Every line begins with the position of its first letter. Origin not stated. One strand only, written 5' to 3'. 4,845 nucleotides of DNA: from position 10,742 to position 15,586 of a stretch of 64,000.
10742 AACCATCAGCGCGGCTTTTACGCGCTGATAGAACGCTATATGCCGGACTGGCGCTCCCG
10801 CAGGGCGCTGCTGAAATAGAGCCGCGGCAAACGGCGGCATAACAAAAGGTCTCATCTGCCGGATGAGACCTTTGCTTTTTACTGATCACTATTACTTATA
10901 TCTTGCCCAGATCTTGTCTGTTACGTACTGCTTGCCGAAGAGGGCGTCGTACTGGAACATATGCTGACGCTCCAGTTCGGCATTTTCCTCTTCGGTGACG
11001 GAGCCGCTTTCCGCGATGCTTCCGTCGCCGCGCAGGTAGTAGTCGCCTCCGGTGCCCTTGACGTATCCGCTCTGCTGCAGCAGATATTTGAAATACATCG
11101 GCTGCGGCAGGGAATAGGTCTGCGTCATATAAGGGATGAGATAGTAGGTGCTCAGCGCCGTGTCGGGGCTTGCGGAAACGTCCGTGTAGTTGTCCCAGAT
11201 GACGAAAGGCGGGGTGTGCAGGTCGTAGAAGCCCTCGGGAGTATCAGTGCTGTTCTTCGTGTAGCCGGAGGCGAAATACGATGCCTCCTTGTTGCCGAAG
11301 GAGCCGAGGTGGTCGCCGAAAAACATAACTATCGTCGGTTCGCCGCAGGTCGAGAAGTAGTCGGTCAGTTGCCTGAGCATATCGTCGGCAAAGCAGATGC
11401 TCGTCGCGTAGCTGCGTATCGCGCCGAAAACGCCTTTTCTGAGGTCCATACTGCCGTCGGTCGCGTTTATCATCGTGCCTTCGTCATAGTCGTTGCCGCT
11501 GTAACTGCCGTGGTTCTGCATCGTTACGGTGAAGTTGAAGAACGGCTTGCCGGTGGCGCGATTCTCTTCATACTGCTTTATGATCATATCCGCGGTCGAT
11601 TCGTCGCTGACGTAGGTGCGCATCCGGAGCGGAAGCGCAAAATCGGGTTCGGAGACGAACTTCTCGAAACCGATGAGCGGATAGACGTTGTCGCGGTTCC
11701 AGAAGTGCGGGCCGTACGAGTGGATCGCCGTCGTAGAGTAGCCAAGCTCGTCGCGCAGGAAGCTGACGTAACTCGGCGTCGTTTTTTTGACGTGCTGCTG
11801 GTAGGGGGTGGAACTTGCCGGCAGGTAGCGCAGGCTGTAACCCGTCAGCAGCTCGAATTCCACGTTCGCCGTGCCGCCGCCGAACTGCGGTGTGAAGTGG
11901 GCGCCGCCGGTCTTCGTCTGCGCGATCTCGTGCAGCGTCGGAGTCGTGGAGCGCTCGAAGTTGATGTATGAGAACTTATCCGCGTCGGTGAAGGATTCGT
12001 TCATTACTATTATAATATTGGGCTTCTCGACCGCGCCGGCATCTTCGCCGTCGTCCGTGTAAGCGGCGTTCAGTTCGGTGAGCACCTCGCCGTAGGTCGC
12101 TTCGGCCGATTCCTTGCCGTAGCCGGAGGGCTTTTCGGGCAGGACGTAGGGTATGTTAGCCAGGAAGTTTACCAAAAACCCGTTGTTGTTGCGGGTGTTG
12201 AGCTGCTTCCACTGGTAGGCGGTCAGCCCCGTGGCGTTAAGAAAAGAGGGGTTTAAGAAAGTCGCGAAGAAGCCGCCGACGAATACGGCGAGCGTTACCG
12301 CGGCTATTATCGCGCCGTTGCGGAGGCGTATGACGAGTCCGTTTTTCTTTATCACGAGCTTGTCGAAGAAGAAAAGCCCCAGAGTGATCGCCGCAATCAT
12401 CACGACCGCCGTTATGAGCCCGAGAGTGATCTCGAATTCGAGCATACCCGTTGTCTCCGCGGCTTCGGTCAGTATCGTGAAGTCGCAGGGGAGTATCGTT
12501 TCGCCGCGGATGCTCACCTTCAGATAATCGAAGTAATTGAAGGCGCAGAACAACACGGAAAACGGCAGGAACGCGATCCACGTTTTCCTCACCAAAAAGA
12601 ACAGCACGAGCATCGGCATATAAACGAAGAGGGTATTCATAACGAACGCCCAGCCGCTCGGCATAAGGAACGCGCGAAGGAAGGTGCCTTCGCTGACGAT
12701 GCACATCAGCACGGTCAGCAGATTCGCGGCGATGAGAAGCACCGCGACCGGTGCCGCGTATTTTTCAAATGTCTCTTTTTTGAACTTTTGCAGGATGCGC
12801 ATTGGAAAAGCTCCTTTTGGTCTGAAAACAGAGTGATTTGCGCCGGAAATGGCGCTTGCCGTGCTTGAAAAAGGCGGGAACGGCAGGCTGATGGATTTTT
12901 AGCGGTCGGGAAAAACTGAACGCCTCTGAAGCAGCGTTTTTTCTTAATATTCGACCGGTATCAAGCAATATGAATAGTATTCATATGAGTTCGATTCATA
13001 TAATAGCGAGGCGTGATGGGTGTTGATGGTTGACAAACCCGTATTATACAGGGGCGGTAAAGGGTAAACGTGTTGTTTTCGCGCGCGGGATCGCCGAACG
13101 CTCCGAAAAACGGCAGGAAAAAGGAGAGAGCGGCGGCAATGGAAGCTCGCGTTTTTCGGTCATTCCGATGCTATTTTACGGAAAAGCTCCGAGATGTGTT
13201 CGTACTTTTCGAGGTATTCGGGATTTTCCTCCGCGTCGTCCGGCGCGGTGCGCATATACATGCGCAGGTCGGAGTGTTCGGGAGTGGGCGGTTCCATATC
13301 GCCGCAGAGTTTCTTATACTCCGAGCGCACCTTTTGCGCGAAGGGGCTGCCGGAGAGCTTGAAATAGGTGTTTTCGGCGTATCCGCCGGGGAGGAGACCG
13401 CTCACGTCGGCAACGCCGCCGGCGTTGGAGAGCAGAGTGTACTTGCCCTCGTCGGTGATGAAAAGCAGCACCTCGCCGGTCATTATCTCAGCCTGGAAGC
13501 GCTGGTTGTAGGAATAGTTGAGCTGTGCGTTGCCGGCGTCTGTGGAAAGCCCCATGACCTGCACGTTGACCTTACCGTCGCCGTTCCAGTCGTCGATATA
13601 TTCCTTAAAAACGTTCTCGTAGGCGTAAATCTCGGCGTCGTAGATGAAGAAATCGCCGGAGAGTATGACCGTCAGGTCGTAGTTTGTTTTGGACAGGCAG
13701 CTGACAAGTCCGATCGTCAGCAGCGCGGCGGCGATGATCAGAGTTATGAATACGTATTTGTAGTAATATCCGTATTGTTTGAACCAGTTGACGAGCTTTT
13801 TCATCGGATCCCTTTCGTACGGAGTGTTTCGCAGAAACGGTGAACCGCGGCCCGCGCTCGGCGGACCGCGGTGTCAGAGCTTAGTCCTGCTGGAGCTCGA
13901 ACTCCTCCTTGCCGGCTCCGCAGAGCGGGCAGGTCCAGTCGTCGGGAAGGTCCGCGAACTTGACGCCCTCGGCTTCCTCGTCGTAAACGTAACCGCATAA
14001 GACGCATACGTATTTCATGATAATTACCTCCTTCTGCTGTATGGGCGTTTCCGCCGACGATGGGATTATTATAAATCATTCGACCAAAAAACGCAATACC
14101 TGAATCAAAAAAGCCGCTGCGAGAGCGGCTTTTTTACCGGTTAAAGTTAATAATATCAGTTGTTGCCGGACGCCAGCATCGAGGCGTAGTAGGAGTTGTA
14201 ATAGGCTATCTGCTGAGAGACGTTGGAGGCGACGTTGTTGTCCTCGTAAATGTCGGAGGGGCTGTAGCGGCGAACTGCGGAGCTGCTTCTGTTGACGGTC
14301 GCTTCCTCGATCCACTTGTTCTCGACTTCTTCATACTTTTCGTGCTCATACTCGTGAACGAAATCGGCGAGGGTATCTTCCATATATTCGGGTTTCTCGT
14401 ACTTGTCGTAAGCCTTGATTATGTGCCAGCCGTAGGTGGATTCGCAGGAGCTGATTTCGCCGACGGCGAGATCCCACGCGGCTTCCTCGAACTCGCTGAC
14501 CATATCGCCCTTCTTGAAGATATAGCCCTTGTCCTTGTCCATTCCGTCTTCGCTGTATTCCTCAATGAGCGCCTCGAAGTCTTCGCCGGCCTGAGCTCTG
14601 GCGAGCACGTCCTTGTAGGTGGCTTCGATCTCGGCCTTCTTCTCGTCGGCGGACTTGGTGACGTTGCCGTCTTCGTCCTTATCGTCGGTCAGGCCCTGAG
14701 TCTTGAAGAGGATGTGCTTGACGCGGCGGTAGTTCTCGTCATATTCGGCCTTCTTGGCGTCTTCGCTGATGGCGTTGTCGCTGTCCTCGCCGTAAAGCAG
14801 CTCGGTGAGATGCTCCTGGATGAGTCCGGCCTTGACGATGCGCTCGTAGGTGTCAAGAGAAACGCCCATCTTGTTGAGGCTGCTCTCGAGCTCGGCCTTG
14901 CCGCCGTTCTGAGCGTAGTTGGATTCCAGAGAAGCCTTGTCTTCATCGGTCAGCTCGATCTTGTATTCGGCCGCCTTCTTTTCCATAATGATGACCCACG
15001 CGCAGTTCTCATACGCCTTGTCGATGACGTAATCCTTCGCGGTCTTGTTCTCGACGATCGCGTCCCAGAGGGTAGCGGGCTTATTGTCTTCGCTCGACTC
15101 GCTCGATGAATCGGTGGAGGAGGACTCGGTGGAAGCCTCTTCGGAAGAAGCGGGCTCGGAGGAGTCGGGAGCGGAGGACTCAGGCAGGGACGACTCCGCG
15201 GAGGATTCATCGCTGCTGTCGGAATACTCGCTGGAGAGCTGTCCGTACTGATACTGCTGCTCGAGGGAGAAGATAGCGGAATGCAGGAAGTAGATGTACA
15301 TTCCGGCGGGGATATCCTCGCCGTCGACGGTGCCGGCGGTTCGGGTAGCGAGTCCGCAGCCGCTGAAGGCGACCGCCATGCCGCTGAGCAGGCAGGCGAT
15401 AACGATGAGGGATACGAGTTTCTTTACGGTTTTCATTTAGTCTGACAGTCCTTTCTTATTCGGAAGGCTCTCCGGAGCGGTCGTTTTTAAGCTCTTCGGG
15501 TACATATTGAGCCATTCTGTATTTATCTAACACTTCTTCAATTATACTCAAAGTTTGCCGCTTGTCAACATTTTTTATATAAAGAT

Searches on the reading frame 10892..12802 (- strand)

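Call 60: search_protein_families(library=pfam, proteins=[window:10892-12802:-], max_evalue=0.001)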
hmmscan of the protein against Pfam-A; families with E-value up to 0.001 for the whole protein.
window:10892-12802:- (636 aa): 1 family
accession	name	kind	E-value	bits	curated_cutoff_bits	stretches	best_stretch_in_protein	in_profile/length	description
PF00884.28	Sulfatase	-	1.8e-38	133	25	1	261-544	1-280/301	Sulfatase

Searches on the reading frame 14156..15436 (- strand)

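Call 60: search_protein_families(library=pfam, proteins=[window:14156-15436:-], max_evalue=0.001)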
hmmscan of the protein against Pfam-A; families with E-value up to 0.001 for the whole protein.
window:14156-15436:- (426 aa): 2 families
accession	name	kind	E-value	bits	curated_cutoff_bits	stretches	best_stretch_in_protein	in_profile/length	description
PF13616.12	Rotamase_3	-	7.9e-17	62.3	22.5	1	233-345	12-115/116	PPIC-type PPIASE domain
PF00639.27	Rotamase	-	5.6e-14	53.3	21.7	1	241-342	1-95/97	PPIC-type PPIASE domain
